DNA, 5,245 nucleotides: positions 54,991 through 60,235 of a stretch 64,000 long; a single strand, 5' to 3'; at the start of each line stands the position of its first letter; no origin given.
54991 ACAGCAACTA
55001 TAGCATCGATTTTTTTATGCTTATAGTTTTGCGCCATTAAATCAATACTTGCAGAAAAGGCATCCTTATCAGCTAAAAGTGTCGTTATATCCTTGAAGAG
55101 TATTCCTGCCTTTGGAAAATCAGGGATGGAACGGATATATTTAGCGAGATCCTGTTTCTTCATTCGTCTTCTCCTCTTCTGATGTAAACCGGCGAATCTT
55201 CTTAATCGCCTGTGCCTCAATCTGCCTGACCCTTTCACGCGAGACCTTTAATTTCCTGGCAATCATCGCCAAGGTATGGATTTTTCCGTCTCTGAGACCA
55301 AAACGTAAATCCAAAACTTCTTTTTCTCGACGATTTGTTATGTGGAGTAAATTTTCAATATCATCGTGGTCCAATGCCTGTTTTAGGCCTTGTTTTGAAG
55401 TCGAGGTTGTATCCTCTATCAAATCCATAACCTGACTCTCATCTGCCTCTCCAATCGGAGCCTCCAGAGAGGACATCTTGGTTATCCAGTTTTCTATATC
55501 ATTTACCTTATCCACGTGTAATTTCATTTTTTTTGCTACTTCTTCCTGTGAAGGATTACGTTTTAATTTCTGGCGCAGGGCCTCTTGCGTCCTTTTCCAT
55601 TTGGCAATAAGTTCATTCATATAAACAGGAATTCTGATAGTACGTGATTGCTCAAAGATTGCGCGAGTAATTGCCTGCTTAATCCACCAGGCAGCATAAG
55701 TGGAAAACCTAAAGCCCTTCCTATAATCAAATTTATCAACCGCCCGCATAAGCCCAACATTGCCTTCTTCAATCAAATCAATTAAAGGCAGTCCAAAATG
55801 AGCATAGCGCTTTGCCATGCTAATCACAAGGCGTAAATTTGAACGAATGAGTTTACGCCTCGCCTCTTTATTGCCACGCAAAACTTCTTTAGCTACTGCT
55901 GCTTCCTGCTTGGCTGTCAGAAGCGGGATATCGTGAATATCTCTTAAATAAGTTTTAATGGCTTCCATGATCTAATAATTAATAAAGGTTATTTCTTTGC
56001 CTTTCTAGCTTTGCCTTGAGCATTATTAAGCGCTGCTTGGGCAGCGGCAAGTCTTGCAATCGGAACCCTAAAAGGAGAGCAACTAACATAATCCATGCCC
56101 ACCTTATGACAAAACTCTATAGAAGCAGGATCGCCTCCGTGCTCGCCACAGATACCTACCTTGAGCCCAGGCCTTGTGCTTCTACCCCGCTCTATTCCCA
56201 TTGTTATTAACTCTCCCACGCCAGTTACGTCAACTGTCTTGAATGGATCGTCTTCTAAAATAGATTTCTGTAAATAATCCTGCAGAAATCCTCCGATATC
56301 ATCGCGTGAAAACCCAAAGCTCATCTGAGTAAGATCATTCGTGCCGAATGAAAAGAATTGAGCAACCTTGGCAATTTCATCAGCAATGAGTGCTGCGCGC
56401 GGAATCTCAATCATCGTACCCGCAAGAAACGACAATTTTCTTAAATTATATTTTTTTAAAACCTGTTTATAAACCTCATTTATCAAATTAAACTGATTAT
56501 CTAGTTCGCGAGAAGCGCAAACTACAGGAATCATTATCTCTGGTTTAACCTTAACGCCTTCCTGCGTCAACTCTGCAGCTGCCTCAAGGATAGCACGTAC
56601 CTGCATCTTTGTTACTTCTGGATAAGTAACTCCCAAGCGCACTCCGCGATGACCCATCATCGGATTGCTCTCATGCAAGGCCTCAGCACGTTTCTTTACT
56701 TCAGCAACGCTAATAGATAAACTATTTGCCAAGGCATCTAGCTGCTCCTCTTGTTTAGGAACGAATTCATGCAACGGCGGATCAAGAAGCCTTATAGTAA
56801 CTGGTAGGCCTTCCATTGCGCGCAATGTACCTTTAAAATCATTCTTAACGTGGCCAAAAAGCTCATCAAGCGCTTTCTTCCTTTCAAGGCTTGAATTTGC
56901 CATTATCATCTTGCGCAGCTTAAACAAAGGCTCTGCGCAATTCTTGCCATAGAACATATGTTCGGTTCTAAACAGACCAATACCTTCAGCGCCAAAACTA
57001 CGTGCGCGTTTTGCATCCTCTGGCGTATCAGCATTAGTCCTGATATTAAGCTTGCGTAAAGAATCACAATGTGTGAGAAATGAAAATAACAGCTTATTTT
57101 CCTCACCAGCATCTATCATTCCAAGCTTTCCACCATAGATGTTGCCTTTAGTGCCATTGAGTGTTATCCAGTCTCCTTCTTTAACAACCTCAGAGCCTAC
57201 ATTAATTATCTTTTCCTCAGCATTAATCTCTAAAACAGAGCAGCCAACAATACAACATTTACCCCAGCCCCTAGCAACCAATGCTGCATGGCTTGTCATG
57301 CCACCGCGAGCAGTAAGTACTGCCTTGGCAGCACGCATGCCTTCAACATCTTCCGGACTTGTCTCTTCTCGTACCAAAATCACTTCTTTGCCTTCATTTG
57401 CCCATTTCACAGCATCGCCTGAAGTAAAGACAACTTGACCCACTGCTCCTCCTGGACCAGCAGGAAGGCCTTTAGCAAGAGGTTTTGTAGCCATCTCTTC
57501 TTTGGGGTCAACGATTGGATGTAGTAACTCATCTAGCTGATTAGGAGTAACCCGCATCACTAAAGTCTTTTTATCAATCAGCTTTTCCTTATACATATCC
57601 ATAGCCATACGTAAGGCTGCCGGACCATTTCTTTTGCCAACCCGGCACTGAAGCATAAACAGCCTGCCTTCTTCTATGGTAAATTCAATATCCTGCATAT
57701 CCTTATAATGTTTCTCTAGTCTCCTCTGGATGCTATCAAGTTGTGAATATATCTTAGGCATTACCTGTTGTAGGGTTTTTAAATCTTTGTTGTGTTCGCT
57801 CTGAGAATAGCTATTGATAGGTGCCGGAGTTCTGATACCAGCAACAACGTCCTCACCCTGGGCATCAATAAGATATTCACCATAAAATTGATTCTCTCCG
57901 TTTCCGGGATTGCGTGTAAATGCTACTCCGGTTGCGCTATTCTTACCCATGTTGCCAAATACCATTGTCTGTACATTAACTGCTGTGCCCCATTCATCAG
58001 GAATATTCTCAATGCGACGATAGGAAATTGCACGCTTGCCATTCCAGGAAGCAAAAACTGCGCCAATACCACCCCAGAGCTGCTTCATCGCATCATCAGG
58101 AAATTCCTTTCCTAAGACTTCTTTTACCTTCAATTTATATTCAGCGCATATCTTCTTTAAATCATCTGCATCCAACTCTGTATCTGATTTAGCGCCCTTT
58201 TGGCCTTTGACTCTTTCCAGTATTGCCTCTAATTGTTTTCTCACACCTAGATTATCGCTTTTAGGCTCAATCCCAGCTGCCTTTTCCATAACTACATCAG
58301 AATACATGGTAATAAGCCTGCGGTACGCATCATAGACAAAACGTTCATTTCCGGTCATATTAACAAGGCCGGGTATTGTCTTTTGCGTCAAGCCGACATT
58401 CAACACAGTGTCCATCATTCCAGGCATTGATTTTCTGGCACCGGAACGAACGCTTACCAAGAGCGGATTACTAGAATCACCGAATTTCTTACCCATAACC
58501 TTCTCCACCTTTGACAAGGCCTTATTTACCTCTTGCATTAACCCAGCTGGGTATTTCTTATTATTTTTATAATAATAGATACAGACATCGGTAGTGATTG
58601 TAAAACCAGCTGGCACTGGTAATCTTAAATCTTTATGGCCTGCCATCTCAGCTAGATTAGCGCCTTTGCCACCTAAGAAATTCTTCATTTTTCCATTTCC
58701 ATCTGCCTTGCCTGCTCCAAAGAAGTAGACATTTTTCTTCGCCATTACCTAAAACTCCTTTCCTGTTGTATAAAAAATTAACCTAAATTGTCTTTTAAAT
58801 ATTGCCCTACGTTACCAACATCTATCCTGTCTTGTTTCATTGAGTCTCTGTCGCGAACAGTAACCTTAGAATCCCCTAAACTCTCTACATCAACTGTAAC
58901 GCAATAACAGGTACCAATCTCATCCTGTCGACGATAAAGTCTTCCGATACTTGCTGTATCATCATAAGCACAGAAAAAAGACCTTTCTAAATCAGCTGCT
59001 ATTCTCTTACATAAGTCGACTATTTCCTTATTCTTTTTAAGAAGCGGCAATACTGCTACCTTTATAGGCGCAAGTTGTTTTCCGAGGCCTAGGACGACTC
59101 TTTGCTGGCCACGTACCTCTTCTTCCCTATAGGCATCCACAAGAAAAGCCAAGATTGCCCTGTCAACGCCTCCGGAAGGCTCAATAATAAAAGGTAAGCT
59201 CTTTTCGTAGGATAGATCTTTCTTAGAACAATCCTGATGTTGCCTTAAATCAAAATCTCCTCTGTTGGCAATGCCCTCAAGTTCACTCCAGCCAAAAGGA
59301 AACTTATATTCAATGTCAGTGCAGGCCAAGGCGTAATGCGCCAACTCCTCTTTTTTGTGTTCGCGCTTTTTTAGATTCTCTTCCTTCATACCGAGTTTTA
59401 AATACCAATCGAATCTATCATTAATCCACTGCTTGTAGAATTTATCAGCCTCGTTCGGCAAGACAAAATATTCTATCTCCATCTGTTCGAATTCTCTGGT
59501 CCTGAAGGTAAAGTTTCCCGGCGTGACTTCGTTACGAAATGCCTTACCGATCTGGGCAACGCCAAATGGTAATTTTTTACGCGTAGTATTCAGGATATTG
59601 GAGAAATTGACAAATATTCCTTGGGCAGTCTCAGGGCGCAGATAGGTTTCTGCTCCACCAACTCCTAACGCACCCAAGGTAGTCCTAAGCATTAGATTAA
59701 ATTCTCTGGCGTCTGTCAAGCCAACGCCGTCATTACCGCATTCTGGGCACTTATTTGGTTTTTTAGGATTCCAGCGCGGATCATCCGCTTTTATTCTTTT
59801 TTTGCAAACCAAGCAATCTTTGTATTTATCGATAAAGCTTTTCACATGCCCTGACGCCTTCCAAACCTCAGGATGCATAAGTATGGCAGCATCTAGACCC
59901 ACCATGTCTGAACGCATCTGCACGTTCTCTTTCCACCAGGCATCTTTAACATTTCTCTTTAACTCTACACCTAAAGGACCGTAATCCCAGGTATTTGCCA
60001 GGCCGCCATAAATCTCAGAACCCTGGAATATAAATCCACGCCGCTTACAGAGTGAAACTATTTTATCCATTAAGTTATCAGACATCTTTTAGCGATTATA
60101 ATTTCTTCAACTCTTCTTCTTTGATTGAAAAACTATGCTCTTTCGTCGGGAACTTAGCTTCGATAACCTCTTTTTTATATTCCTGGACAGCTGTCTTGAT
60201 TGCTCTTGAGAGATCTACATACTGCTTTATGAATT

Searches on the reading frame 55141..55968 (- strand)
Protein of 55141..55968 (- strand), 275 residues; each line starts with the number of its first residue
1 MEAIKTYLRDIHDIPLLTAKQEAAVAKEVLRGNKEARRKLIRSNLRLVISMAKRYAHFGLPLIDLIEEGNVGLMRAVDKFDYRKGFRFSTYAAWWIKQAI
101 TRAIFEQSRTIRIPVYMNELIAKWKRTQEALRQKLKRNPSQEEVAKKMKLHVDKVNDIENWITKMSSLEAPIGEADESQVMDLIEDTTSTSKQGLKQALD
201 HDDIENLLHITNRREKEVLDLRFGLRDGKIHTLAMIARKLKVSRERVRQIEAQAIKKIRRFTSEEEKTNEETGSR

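Call 86: search_protein_families(library=pfam, proteins=[window:55141-55968:-], max_evalue=0.00001)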
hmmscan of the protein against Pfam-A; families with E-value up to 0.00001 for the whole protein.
window:55141-55968:- (275 aa): 4 families
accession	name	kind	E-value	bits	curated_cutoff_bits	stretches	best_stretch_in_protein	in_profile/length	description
PF04542.20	Sigma70_r2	-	2.6e-19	69.2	24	1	40-110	1-71/71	Sigma-70 region 2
PF04539.22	Sigma70_r3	-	4.1e-17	62.5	25.3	1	119-192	1-74/78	Sigma-70 region 3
PF04545.22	Sigma70_r4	-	1.2e-13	50.8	24.1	1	212-259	6-49/50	Sigma-70, region 4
PF00140.25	Sigma70_r1_2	-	1.5e-08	34.9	22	1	3-35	2-34/34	Sigma-70 factor, region 1.2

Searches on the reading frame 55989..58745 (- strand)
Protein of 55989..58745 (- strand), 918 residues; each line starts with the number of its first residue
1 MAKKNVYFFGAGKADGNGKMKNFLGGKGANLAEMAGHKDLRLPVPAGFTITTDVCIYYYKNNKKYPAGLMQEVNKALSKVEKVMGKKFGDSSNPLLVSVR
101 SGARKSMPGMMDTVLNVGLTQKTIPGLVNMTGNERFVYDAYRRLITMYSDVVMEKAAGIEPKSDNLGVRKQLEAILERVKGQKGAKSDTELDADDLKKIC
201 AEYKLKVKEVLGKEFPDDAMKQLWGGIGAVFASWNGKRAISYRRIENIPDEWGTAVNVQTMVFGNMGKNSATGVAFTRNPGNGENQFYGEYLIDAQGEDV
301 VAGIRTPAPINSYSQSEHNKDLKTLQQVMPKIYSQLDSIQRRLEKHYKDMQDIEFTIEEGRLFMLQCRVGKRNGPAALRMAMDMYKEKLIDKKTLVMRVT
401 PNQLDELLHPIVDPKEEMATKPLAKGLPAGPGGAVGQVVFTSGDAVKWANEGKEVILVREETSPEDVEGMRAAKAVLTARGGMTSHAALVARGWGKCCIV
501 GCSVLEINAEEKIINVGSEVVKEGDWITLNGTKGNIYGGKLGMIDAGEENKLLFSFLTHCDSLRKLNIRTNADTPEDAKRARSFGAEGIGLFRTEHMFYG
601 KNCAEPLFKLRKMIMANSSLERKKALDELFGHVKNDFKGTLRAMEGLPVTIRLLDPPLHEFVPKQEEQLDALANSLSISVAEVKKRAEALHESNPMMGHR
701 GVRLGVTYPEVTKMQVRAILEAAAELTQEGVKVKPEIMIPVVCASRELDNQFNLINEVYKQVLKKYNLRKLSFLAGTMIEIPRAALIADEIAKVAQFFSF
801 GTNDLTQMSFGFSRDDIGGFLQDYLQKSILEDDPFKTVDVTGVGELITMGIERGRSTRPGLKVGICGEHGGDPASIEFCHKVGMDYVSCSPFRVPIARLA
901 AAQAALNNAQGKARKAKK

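Call 86: search_protein_families(library=pfam, proteins=[window:55989-58745:-], max_evalue=0.00001)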
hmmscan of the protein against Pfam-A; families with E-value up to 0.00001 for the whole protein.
window:55989-58745:- (918 aa): 3 families
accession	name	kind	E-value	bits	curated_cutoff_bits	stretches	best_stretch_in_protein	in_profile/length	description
PF02896.24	PEP-utilizers_C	-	1.9e-77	260.7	22.8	1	557-904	11-291/293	PEP-utilising enzyme, PEP-binding domain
PF01326.24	PPDK_N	-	4.1e-57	194.4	27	2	69-388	77-327/328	Pyruvate phosphate dikinase, AMP/ATP-binding domain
PF00391.29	PEP-utilizers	-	1.6e-23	82.5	23.1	1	453-534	3-72/72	PEP-utilising enzyme, mobile domain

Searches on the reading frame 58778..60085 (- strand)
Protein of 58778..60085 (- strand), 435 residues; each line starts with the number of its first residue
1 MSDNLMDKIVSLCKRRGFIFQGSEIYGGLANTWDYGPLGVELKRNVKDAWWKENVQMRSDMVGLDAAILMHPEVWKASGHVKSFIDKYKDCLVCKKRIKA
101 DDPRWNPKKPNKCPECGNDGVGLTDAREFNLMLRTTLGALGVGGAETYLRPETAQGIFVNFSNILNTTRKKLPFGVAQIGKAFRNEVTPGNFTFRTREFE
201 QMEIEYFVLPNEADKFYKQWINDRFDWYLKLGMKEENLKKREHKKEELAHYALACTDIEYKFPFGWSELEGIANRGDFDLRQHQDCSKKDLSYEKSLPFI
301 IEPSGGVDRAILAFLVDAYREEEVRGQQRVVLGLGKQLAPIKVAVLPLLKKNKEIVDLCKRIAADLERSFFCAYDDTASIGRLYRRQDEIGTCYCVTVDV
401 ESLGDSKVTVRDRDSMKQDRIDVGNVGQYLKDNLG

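Call 86: search_protein_families(library=pfam, proteins=[window:58778-60085:-], max_evalue=0.00001)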
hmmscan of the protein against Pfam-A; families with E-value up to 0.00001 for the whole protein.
window:58778-60085:- (435 aa): 2 families
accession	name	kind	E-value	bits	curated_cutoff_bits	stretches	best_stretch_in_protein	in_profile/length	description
PF03129.25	HGTP_anticodon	-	9.2e-17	61.4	21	1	342-432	1-93/94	Anticodon binding domain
PF00587.30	tRNA-synt_2b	-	3.4e-13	50.5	29.3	1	145-314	9-175/179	tRNA synthetase class II core domain (G, H, P, S and T)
